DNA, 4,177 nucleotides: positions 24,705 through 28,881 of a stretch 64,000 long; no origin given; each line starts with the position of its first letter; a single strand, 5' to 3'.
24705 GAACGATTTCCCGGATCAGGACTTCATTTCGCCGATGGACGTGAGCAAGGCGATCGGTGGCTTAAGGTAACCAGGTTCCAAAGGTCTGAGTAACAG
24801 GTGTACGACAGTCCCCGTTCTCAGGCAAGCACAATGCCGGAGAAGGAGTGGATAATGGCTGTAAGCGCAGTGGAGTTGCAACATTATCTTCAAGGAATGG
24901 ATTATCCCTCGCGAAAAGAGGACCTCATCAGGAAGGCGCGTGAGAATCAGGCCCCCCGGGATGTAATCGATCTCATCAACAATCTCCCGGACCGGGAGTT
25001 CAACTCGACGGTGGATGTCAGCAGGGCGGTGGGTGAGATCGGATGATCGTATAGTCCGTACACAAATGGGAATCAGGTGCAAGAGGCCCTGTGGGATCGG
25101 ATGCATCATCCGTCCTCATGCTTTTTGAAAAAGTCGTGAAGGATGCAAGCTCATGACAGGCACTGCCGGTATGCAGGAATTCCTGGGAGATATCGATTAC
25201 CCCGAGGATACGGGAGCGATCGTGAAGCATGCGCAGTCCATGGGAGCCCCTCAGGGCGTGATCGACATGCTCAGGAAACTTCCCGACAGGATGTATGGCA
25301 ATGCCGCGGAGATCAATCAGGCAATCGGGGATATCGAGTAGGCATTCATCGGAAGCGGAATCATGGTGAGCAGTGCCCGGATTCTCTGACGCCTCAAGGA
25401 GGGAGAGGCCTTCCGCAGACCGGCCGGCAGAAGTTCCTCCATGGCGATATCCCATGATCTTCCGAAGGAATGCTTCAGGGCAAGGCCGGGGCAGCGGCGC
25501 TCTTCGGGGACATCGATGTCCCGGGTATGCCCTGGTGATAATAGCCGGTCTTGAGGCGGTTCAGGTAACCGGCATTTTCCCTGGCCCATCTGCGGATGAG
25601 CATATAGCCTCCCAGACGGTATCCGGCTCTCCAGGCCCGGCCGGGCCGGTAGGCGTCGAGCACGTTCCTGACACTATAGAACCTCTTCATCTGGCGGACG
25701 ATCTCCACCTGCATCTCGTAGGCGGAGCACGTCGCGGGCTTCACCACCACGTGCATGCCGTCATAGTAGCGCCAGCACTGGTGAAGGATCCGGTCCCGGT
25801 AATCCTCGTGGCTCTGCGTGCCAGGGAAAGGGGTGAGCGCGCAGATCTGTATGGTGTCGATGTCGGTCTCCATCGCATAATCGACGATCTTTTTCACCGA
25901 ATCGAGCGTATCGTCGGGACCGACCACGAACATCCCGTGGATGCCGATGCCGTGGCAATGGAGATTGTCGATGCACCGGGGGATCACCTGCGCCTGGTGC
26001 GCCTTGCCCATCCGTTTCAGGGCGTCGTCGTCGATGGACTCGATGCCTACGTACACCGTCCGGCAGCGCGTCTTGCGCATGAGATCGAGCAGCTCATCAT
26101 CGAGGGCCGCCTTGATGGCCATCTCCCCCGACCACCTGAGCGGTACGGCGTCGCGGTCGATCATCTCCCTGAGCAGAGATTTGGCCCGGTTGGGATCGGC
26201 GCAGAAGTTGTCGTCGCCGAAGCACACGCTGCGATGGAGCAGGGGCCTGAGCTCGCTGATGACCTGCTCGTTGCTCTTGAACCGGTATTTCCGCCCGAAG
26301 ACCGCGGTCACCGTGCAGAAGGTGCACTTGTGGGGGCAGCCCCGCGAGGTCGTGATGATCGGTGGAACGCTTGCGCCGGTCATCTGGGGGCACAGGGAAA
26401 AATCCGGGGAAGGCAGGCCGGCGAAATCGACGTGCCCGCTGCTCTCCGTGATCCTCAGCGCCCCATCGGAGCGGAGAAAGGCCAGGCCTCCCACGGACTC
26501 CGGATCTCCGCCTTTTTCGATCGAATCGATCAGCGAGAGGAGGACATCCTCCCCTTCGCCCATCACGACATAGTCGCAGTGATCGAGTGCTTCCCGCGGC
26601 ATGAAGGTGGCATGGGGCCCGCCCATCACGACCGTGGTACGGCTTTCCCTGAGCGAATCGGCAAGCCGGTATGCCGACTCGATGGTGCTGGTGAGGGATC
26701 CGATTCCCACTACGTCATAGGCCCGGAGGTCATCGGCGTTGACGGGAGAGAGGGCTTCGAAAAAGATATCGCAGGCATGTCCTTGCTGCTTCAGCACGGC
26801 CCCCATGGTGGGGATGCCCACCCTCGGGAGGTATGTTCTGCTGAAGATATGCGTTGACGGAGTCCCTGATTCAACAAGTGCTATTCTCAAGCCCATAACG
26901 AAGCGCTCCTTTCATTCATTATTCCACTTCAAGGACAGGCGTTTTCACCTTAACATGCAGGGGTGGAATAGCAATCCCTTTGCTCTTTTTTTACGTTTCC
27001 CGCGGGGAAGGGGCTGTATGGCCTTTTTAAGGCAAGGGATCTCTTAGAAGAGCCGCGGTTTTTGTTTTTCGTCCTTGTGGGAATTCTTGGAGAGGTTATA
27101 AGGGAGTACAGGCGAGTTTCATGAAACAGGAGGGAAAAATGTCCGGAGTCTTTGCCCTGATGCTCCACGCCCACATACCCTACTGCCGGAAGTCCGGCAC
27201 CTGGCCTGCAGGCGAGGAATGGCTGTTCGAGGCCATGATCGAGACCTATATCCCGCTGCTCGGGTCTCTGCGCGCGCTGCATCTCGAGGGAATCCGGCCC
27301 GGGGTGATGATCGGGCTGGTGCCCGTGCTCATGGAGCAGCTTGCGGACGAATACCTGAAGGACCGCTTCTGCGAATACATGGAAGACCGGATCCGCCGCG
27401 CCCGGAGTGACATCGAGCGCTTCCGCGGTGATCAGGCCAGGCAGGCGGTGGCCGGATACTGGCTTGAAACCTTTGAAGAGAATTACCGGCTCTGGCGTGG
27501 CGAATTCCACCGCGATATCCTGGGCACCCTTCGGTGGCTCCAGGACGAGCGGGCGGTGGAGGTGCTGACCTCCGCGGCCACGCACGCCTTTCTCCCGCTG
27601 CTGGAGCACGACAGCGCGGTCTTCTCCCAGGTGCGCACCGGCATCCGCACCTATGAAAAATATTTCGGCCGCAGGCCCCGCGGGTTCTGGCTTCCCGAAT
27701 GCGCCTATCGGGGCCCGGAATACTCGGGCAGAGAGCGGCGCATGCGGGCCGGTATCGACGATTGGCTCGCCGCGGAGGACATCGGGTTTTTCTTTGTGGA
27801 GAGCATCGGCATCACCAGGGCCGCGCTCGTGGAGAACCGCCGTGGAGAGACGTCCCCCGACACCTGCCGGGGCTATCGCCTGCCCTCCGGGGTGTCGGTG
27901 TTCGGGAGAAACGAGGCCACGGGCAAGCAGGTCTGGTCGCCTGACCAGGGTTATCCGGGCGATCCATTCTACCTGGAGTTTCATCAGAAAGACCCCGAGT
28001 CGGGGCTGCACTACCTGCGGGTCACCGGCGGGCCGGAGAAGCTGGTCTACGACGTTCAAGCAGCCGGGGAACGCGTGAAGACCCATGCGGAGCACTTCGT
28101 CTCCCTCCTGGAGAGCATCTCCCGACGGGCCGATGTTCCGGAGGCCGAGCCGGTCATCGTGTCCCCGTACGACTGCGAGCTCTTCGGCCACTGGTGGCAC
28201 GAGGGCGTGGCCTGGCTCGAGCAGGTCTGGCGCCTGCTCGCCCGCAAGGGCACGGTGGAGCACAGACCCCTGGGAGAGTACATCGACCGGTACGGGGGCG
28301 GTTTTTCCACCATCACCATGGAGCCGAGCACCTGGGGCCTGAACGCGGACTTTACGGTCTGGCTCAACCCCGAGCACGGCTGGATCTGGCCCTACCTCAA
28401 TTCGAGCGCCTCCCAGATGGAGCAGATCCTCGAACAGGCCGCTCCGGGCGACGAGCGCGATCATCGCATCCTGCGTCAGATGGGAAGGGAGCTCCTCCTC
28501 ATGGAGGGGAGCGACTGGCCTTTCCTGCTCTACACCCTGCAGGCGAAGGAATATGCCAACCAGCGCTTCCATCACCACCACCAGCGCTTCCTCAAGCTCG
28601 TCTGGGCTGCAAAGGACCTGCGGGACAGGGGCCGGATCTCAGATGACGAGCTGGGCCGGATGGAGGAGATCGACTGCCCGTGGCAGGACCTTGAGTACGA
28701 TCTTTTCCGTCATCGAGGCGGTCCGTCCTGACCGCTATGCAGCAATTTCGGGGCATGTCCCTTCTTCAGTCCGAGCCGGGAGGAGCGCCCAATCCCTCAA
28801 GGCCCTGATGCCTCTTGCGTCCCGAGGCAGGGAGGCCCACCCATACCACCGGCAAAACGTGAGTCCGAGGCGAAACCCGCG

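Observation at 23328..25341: Tandem array of six diversified DUF2795-like small-protein genes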

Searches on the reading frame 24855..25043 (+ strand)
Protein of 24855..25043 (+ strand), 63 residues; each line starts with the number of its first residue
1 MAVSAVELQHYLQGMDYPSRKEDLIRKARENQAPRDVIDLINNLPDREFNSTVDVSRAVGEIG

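Call 3: search_protein_families(library=pfam, proteins=[window:24855-25043:+], max_evalue=1)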
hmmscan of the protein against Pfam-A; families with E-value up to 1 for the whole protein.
window:24855-25043:+ (63 aa): 1 family
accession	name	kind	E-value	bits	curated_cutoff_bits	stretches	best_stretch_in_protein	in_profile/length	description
PF11387.14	DUF2795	-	7.8e-19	67.7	25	1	4-56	2-54/54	Protein of unknown function (DUF2795)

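Call 16: find_related_loci(query=window:24855-25043:+, collection=genome_contigs, flank=8000)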
Query window:24855-25043:+ (63 aa) in genome_contigs; peptide patterns used: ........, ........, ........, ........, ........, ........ (x = any residue, [..] = any of these).
450 stretches matched a pattern; 11 encode a relative of the query (tblastn E <= 1e-3); 10 distinct loci.
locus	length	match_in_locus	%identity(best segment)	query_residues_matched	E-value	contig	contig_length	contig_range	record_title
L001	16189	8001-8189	100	1-63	1e-39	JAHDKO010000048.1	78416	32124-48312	MAG: Deltaproteobacteria bacterium isolate LM3-B1m k141_52898, whole genome shotgun sequence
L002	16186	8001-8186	97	1-62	2e-38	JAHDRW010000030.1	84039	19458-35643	MAG: Deltaproteobacteria bacterium isolate SV3-B1.1 k141_63423, whole genome shotgun sequence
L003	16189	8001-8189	89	1-63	1e-34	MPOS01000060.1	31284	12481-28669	MAG: Deltaproteobacteria bacterium Phox-21 k99_19066, whole genome shotgun sequence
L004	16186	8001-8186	82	1-62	4e-32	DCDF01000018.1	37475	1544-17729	MAG TPA_asm: Syntrophaceae bacterium UBA1062 UBA1062_contig_928, whole genome shotgun sequence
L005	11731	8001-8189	95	1-63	6e-38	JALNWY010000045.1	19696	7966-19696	MAG: Deltaproteobacteria bacterium isolate SO_2016_LW2 bin 6 scaffold05130_LW138R_2016, whole genome shotgun sequence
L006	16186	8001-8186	69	1-62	4e-28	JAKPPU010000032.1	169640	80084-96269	MAG: Deltaproteobacteria bacterium isolate JPNA_maxbin.145 k141_228046, whole genome shotgun sequence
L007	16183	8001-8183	69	1-61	3e-26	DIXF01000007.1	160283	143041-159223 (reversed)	MAG TPA_asm: Syntrophaceae bacterium UBA6087 UBA6087_contig_3277, whole genome shotgun sequence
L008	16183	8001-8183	67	1-61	7e-25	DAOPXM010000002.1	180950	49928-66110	MAG TPA_asm: Deltaproteobacteria bacterium isolate AMR_MDS_1340 NODE_36_length_180950_cov_22.364106, whole genome shotgu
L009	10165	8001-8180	48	3-62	1e-15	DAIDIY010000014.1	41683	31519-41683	MAG TPA_asm: Candidatus Daviesbacteria bacterium isolate clean373 k141_1403092, whole genome shotgun sequence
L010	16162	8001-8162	46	4-57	2e-14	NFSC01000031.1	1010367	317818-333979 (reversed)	Arthrobacter agilis strain 4041 Contig31, whole genome shotgun sequence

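Call 44: search_protein_families(library=ncbifam, proteins=[window:24855-25043:+], max_evalue=1)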
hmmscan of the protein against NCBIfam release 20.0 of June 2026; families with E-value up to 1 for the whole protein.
window:24855-25043:+ (63 aa): 0 families

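Call 45: search_protein_families(library=padloc, proteins=[window:24855-25043:+], max_evalue=1)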
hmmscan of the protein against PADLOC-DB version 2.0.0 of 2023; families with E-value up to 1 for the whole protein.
window:24855-25043:+ (63 aa): 0 families

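Call 80: search_protein_families(library=pfam, proteins=[L006:9394-11460:+, L006:4346-4855:+, L007:8408-10390:+, L007:10387-11115:+, L008:5242-5871:+, L008:4064-4894:-, L008:3390-3935:-, L008:8923-10131:-, L008:10318-11505:+, L008:1892-3019:-], max_evalue=0.0001)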
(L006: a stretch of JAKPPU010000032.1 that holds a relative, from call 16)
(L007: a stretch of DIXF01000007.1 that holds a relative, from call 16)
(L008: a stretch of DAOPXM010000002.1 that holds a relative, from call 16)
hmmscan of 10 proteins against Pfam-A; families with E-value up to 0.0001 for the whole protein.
L006:9394-11460:+ (688 aa): 4 families
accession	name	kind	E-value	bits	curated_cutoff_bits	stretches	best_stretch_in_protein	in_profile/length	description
PF05954.17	Phage_GPD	-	1.4e-93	313.8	30.1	1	32-342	1-303/305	Phage tail baseplate hub (GPD)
PF22178.3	Gp5_trimer_C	-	9.3e-34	116.4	30.9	2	486-591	2-107/112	Bacteriophage T4 gp5 C-terminal trimerisation domain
PF04717.18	Phage_base_V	-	4.5e-17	62.6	23.8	1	398-467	10-75/75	Type VI secretion system/phage-baseplate injector OB domain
PF06715.18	Gp5_C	-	1.1e-05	25.7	20.4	0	534-556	1-23/24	Gp5 C-terminal repeat (3 copies)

L006:4346-4855:+ (169 aa): 0 families

L007:8408-10390:+ (660 aa): 0 families

L007:10387-11115:+ (242 aa): 2 families
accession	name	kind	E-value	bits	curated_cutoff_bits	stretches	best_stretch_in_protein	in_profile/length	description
PF13672.11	PP2C_2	-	1.1e-16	61.5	24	1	17-203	10-182/209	Protein phosphatase 2C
PF00481.26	PP2C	-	2.5e-13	50.7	20.3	1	16-138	21-141/255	Protein phosphatase 2C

L008:5242-5871:+ (209 aa): 0 families

L008:4064-4894:- (276 aa): 1 family
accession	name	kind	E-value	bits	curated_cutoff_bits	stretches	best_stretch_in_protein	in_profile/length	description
PF01145.31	Band_7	-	5.3e-27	95.4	23.6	1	36-214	2-173/176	SPFH domain / Band 7 family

L008:3390-3935:- (181 aa): 0 families

L008:8923-10131:- (402 aa): 8 families
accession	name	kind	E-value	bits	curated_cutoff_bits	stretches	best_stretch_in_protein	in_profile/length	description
PF04015.17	DUF362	-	1.5e-49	169.3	24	1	80-277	1-198/200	Domain of unknown function (DUF362)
PF13237.11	Fer4_10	-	2e-08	34.5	25.5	1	349-395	4-53/53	4Fe-4S dicluster domain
PF12797.12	Fer4_2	-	2.4e-08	33.8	24.5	1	347-366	3-22/22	4Fe-4S binding domain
PF00037.32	Fer4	-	2.9e-08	33.6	21.1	1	351-369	5-23/24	4Fe-4S binding domain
PF12838.12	Fer4_7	-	2.1e-07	31.7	27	1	353-398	1-52/52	4Fe-4S dicluster domain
PF14697.11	Fer4_21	-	6.5e-07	29.8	35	1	350-399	4-57/59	4Fe-4S dicluster domain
PF12837.12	Fer4_6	-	1.6e-06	28.3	25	0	351-369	6-24/24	4Fe-4S binding domain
PF13187.11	Fer4_9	-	3e-06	27.6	27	1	353-399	1-52/52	4Fe-4S dicluster domain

L008:10318-11505:+ (395 aa): 1 family
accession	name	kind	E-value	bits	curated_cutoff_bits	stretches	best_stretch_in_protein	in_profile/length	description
PF00877.26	NLPC_P60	-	2.2e-28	98.8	23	1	270-382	1-105/105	NlpC/P60 family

L008:1892-3019:- (375 aa): 0 families

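Call 89: search_protein_families(library=pfam, proteins=[L010:4076-5518:+, L010:5443-7002:-, L010:6987-8525:-, L010:8203-9297:+, L010:9378-9878:-, L010:9971-10678:-, L010:10724-11191:-, L009:6379-7821:-, L009:8353-9714:+, L009:5385-6293:+], max_evalue=0.0001)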
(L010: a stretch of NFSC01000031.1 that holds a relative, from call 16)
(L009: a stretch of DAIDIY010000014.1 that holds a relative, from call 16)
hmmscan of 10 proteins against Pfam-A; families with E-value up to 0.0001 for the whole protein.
L010:4076-5518:+ (480 aa): 1 family
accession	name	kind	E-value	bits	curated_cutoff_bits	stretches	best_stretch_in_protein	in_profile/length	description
PF00171.27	Aldedh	-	3.6e-104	349.3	23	1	27-471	6-461/461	Aldehyde dehydrogenase family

L010:5443-7002:- (519 aa): 0 families

L010:6987-8525:- (512 aa): 0 families

L010:8203-9297:+ (364 aa): 1 family
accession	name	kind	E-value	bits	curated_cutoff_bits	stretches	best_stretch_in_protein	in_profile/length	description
PF01545.26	Cation_efflux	-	4e-37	128.4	26.6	1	59-261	1-190/198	Cation efflux family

L010:9378-9878:- (166 aa): 2 families
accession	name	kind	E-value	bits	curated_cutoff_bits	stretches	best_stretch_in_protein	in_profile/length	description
PF06983.19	3-dmu-9_3-mt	-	9.4e-13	49.1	24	1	5-131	3-115/116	3-demethylubiquinone-9 3-methyltransferase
PF00903.31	Glyoxalase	-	3.5e-12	47.2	20.6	1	5-131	2-121/121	Glyoxalase/Bleomycin resistance protein/Dioxygenase superfamily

L010:9971-10678:- (235 aa): 0 families

L010:10724-11191:- (155 aa): 0 families

L009:6379-7821:- (480 aa): 2 families
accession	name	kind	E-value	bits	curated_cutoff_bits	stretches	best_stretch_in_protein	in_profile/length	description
PF02781.21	G6PD_C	-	3.1e-90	302.7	27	1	194-470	1-295/296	Glucose-6-phosphate dehydrogenase, C-terminal domain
PF00479.28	G6PD_N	-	1.2e-53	182.9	22.1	1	7-192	1-183/183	Glucose-6-phosphate dehydrogenase, NAD binding domain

L009:8353-9714:+ (453 aa): 1 family
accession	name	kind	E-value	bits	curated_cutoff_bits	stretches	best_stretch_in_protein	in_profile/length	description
PF00342.24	PGI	-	1.8e-26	93.3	22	1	68-447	94-468/486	Phosphoglucose isomerase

L009:5385-6293:+ (302 aa): 3 families
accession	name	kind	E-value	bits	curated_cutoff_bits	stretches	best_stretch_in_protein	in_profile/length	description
PF03446.21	NAD_binding_2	-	3.2e-40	138.2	21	1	2-154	1-154/161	NAD binding domain of 6-phosphogluconate dehydrogenase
PF00393.24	6PGD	-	7.3e-19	68.7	27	1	167-278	1-119/290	6-phosphogluconate dehydrogenase, C-terminal domain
PF02826.25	2-Hacid_dh_C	-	1.4e-05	25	25.1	1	2-77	38-109/178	D-isomer specific 2-hydroxyacid dehydrogenase, NAD binding domain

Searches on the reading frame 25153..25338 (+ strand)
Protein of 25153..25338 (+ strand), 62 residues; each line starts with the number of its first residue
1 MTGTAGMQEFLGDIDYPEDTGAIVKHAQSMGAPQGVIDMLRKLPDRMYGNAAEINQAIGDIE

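Call 3: search_protein_families(library=pfam, proteins=[window:25153-25338:+], max_evalue=1)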
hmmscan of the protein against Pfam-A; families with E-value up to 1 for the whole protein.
window:25153-25338:+ (62 aa): 1 family
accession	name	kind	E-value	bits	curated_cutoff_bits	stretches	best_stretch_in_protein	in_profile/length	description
PF11387.14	DUF2795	-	6.1e-16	58.5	25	1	4-54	3-53/54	Protein of unknown function (DUF2795)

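Call 44: search_protein_families(library=ncbifam, proteins=[window:25153-25338:+], max_evalue=1)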
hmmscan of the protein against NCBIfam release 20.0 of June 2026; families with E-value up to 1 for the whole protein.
window:25153-25338:+ (62 aa): 0 families

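Call 45: search_protein_families(library=padloc, proteins=[window:25153-25338:+], max_evalue=1)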
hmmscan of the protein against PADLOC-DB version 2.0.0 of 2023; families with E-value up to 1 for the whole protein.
window:25153-25338:+ (62 aa): 0 families

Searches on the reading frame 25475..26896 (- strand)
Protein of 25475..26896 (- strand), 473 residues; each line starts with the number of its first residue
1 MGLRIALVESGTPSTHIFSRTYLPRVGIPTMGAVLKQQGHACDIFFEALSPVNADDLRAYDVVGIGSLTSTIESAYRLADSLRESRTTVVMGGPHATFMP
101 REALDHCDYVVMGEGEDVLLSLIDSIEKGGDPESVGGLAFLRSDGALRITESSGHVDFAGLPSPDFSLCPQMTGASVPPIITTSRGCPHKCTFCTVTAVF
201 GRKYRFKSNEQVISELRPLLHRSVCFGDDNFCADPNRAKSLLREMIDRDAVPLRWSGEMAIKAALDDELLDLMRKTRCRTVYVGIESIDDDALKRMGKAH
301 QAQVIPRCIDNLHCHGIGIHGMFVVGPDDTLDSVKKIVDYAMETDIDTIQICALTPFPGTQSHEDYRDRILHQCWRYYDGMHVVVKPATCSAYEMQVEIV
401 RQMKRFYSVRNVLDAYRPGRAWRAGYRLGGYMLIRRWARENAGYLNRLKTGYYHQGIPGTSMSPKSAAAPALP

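Call 11: search_protein_families(library=pfam, proteins=[window:25475-26896:-], max_evalue=0.001)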
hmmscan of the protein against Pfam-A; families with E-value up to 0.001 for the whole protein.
window:25475-26896:- (473 aa): 3 families
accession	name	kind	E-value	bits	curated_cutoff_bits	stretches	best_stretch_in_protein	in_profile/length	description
PF04055.27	Radical_SAM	-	1.8e-19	71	29.5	1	182-340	2-165/166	Radical SAM superfamily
PF02310.24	B12-binding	-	1.2e-15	57.9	32.1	1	23-121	12-119/121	B12 binding domain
PF19864.5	Radical_SAM_N2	-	2.9e-05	24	29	1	82-128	81-127/151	Radical SAM proteins, N-terminal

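Call 78: search_protein_families(library=ncbifam, proteins=[window:25475-26896:-], max_evalue=0.00001)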
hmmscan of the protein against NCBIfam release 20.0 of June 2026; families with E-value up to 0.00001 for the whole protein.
window:25475-26896:- (473 aa): 25 families
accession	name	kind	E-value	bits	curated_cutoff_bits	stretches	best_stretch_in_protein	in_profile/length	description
TIGR03471.1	HpnJ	equivalog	1.5e-35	123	577.6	1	59-368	68-389/472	hopanoid biosynthesis associated radical SAM protein HpnJ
TIGR02026.1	BchE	equivalog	3.4e-34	118.5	481.35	1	22-414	19-435/497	magnesium-protoporphyrin IX monomethyl ester anaerobic oxidative cyclase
TIGR04479.1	bcpD_PhpK_rSAM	subfamily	1.1e-30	106.5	600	1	23-348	70-413/504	PhpK family radical SAM P-methyltransferase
TIGR04014.1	B12_SAM_MJ_0865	equivalog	5.3e-30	104.6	360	1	30-361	16-353/434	methyl-coenzyme M reductase glutamine C-methyltransferase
TIGR04013.1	B12_SAM_MJ_1487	hypoth_equivalog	6.2e-30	104.3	251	1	61-368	45-359/382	TIGR04013 family B12-binding domain/radical SAM domain-containing protein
TIGR04072.2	rSAM_ladder_B12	equivalog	1e-29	103.5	360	1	67-339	76-344/443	lipid biosynthesis B12-binding/radical SAM protein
NF050148.1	rSAM_ApyD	equivalog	6.2e-29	100.9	750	1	60-373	75-400/645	RiPP biosynthesis radical SAM protein ApyD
TIGR04367.1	HpnR_B12_rSAM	equivalog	1.4e-25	89.8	650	1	61-402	62-408/490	hopanoid C-3 methylase HpnR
NF038361.1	rSAM_Sden_1168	equivalog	1.2e-24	86.8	575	1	59-365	140-472/560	Sden_1168 family B12-binding radical SAM P-methyltransferase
TIGR03975.1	rSAM_ocin_1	subfamily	9e-23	80.6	281.85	1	59-302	128-387/606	RiPP maturation radical SAM C-methyltransferase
NF040546.1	rSAM_CUAEP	equivalog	2.4e-19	69.4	500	1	31-345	19-342/468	CUAEP/CCAEP-tail radical SAM (seleno)protein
TIGR04295.1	B12_rSAM_oligo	hypoth_equivalog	2.1e-18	66.2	400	1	78-298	93-314/422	TIGR04295 family B12-binding domain-containing radical SAM protein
NF040542.1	rSAM_RCCLKC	equivalog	4e-16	59.2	450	1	20-348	9-354/423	arsinothricin biosynthesis radical SAM protein ArsL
NF045585.1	rSAM_slr0320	equivalog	7.7e-15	54.4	775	1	75-316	128-378/511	photosystem II high light acclimation radical SAM protein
NF033070.1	rSAM_AprD4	equivalog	7.1e-13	48.2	500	1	180-369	198-393/456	AprD4 family radical SAM diol-dehydratase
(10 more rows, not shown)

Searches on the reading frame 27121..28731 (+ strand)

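Call 11: search_protein_families(library=pfam, proteins=[window:27121-28731:+], max_evalue=0.001)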
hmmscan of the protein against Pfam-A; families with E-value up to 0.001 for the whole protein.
window:27121-28731:+ (536 aa): 2 families
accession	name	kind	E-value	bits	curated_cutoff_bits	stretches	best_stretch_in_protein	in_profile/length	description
PF03065.20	Glyco_hydro_57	-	5.5e-35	121.5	21.2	1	12-390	1-281/291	Glycosyl hydrolase family 57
PF09210.16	BE_C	-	4.7e-23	81.9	25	1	428-529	4-101/101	1,4-alpha-glucan branching enzyme, C-terminal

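Call 78: search_protein_families(library=ncbifam, proteins=[window:27121-28731:+], max_evalue=0.00001)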
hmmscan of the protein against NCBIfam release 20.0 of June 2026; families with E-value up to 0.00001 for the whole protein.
window:27121-28731:+ (536 aa): 2 families
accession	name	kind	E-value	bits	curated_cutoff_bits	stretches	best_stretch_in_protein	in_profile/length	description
NF041133.1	branch_enz_Thcocales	equivalog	1e-149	499.6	1000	1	9-526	1-530/553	1,4-alpha-glucan branching protein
NF041566.1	branchenz_Thermus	equivalog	1.8e-136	455.9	920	1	11-529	3-526/527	1,4-alpha-glucan branching protein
